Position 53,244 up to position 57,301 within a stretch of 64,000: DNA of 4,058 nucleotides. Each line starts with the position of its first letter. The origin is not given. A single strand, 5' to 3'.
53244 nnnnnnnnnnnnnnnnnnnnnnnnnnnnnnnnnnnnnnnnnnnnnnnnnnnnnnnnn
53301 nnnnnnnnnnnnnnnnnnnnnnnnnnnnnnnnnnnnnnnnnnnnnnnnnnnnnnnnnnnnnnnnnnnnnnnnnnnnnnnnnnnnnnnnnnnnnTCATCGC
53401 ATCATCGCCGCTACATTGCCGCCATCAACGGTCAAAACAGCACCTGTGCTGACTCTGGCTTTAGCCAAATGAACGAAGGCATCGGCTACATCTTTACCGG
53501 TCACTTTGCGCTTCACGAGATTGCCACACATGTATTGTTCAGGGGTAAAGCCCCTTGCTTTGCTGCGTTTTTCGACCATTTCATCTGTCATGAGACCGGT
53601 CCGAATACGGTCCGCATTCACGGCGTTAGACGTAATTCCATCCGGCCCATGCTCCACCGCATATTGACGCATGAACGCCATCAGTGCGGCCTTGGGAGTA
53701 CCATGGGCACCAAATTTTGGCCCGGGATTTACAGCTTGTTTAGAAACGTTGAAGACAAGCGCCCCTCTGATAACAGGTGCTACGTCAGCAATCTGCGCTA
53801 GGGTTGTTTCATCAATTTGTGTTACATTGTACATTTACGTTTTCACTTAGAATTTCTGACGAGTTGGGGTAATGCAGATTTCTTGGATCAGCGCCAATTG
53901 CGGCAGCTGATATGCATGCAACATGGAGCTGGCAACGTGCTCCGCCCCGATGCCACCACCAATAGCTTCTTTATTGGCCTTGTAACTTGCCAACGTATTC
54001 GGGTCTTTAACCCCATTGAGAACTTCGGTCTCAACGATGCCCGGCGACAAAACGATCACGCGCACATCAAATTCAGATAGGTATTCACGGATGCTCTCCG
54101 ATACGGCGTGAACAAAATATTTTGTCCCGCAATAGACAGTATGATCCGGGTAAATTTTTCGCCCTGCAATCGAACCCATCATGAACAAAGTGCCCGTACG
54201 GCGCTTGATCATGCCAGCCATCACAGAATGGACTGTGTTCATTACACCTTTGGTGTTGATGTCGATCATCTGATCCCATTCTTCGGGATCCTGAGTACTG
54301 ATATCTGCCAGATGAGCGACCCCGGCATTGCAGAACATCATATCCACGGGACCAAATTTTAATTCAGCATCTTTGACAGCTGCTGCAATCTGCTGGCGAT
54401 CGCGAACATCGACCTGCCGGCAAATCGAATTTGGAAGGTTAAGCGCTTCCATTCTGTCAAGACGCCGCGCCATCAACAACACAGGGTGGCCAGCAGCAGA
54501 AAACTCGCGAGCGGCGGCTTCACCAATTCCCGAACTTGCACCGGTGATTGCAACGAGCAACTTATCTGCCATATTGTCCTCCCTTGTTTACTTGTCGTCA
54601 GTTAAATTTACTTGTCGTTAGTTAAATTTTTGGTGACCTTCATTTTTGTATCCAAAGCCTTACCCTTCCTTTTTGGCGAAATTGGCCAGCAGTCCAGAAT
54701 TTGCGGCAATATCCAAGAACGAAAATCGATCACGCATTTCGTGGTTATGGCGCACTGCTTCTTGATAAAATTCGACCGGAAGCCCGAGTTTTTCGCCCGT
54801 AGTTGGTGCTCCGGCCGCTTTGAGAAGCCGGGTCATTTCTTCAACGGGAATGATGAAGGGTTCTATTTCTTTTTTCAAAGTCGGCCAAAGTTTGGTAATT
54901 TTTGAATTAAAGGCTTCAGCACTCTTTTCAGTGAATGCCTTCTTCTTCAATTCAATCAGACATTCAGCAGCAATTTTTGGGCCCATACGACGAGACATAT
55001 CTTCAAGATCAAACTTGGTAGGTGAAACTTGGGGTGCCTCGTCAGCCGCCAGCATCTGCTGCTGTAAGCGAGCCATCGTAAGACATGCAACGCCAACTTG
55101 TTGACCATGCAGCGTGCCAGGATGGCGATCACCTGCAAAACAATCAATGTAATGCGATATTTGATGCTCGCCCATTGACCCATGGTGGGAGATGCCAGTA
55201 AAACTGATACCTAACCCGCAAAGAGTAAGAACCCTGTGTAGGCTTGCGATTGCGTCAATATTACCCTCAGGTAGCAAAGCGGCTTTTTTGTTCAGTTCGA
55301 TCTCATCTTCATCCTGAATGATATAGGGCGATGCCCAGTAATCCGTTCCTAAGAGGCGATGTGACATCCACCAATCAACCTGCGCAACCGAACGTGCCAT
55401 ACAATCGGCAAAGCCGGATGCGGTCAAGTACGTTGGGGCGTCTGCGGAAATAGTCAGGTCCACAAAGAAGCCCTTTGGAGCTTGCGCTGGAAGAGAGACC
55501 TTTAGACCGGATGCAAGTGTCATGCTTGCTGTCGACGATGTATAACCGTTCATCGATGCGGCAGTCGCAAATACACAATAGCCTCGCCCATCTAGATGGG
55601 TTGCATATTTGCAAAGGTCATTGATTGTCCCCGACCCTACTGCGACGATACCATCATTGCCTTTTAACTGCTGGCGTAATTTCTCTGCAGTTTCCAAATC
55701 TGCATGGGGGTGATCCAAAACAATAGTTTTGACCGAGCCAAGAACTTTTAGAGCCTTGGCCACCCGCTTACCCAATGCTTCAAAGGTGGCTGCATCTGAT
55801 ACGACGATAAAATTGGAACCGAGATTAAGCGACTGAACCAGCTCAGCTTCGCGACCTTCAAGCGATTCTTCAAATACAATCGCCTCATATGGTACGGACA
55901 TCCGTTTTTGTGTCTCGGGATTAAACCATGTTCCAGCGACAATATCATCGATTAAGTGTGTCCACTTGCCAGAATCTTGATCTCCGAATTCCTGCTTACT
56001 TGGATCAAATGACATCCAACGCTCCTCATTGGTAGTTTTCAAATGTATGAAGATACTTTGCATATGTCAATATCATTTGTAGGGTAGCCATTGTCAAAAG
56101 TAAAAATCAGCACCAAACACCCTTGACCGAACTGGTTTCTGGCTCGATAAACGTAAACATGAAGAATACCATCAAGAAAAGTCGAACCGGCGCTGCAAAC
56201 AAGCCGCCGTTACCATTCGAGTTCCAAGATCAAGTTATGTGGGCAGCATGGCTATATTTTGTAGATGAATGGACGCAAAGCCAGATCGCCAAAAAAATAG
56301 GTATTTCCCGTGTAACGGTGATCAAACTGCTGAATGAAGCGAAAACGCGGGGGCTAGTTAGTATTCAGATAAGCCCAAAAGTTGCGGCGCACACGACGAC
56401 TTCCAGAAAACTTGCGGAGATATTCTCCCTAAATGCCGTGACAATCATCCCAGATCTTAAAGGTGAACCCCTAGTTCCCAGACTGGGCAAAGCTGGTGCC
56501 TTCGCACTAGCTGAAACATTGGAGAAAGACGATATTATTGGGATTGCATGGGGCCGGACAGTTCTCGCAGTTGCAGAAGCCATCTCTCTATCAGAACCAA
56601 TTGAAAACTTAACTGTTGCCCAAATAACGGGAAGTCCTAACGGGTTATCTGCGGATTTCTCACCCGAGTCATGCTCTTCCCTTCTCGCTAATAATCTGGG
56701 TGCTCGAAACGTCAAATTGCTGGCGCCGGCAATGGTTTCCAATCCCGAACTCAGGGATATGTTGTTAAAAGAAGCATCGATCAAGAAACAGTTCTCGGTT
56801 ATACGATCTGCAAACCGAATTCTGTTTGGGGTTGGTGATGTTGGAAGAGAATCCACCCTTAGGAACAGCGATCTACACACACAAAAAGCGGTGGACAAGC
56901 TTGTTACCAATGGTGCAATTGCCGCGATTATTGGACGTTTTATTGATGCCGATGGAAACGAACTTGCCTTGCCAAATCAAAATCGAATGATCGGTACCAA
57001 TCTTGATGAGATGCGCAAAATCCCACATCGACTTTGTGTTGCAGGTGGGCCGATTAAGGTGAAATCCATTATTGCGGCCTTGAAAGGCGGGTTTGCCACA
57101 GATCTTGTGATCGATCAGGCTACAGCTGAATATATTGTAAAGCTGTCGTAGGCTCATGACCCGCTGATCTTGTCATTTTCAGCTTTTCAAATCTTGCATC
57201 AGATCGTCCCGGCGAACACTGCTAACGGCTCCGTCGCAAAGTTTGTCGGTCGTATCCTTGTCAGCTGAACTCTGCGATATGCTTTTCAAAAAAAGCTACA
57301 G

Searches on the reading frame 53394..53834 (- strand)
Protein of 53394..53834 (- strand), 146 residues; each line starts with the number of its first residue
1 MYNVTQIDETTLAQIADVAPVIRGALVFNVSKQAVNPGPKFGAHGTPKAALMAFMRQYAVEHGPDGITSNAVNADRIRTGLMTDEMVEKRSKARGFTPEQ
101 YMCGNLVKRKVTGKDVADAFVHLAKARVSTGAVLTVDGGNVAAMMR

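Call 9: search_protein_families(library=pfam, proteins=[window:53394-53834:-])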
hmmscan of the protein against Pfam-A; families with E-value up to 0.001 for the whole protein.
window:53394-53834:- (146 aa): 2 families
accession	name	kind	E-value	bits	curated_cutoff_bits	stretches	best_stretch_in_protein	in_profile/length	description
PF13561.12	adh_short_C2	-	2.6e-14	53.8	27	1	23-139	122-234/236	Enoyl-(Acyl carrier protein) reductase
PF00106.31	adh_short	-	1.5e-06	28.2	26.6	1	23-84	128-189/195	short chain dehydrogenase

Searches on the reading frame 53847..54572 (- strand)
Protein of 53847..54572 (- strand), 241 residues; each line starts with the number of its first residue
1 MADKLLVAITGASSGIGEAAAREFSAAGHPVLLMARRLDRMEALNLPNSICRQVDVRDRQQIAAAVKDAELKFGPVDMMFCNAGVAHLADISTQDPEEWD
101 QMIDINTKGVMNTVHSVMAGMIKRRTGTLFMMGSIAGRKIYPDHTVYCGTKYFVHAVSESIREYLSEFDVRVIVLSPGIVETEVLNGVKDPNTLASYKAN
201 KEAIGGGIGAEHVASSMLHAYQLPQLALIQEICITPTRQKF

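Call 9: search_protein_families(library=pfam, proteins=[window:53847-54572:-])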
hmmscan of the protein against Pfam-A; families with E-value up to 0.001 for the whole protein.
window:53847-54572:- (241 aa): 5 families
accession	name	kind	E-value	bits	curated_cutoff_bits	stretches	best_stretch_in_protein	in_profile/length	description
PF00106.31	adh_short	-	2.4e-43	148.3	26.6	1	7-188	3-190/195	short chain dehydrogenase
PF13561.12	adh_short_C2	-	1.5e-33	116.8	27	1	11-218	1-214/236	Enoyl-(Acyl carrier protein) reductase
PF08659.16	KR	-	1.2e-09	38.8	22.6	1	8-162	4-164/180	KR domain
PF13460.12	NAD_binding_10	-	9.4e-06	26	27.2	1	11-70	1-62/184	NAD(P)H-binding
PF01370.27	Epimerase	-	6.4e-05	22.9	20.9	1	7-118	1-103/240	NAD dependent epimerase/dehydratase family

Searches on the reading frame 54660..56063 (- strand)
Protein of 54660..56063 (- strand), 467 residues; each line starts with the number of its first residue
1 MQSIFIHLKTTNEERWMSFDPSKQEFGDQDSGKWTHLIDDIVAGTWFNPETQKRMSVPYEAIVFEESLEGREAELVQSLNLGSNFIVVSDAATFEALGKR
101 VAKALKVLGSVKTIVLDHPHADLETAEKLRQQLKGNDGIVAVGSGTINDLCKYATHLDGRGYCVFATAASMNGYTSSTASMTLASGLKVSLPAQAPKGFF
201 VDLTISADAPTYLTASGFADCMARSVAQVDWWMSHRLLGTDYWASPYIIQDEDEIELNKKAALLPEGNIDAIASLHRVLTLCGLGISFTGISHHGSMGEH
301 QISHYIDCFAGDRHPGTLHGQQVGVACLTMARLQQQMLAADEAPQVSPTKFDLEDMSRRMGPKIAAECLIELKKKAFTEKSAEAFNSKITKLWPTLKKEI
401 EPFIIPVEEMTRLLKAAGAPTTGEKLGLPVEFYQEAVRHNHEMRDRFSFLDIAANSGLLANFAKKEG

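Call 34: search_protein_families(library=ncbifam, proteins=[window:54660-56063:-], max_evalue=0.00001)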
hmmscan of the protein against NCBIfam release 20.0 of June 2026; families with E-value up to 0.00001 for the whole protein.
window:54660-56063:- (467 aa): 3 families
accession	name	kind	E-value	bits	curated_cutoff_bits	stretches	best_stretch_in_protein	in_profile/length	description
NF002022.0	PRK00843.1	equivalog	7.3e-41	140.3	413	1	51-335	4-283/350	NAD(P)-dependent glycerol-1-phosphate dehydrogenase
NF006941.0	PRK09423.1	subfamily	6.5e-09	35.1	336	1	80-224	27-175/367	glycerol dehydrogenase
NF053832.1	GlycoaldRedHalo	equivalog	2.4e-06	26.9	550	1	80-224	27-175/363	glycolaldehyde reductase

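Call 50: search_protein_families(library=pfam, proteins=[window:54660-56063:-])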
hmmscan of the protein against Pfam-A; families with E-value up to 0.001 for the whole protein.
window:54660-56063:- (467 aa): 2 families
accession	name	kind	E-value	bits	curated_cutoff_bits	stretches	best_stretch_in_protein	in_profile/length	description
PF13685.12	Fe-ADH_2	-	3.4e-35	121.7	28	1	64-210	2-149/149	Iron-containing alcohol dehydrogenase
PF00465.25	Fe-ADH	-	3.7e-06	27.1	31.3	1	73-157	12-102/168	Iron-containing alcohol dehydrogenase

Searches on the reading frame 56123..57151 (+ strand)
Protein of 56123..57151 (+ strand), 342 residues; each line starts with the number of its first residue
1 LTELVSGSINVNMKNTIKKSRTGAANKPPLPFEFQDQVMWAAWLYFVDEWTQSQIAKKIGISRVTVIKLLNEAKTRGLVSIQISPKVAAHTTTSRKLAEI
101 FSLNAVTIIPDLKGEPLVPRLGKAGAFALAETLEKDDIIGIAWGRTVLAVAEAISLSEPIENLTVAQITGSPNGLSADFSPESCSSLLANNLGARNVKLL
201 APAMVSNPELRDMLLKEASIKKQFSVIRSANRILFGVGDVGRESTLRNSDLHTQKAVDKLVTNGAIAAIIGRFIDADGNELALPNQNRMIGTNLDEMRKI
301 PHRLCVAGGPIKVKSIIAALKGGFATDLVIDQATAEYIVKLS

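Call 50: search_protein_families(library=pfam, proteins=[window:56123-57151:+])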
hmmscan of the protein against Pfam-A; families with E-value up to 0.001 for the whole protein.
window:56123-57151:+ (342 aa): 6 families
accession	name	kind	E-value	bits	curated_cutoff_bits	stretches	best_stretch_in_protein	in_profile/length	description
PF04198.19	Sugar-bind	-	2.9e-56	191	27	1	91-339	7-256/257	Putative sugar-binding domain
PF13545.12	HTH_Crp_2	-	0.00017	21.9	27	1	50-80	23-53/70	Crp-like helix-turn-helix domain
PF12802.13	MarR_2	-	0.0004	20.9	27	0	50-86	21-57/61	MarR family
PF04545.22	Sigma70_r4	-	0.00045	20.1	24.1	1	44-73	15-44/50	Sigma-70, region 4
PF13730.12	HTH_36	-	0.00079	19.6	25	0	51-79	27-55/55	Helix-turn-helix domain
PF13384.12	HTH_23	-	0.00088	19.5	24.6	0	40-78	7-46/50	Homeodomain-like domain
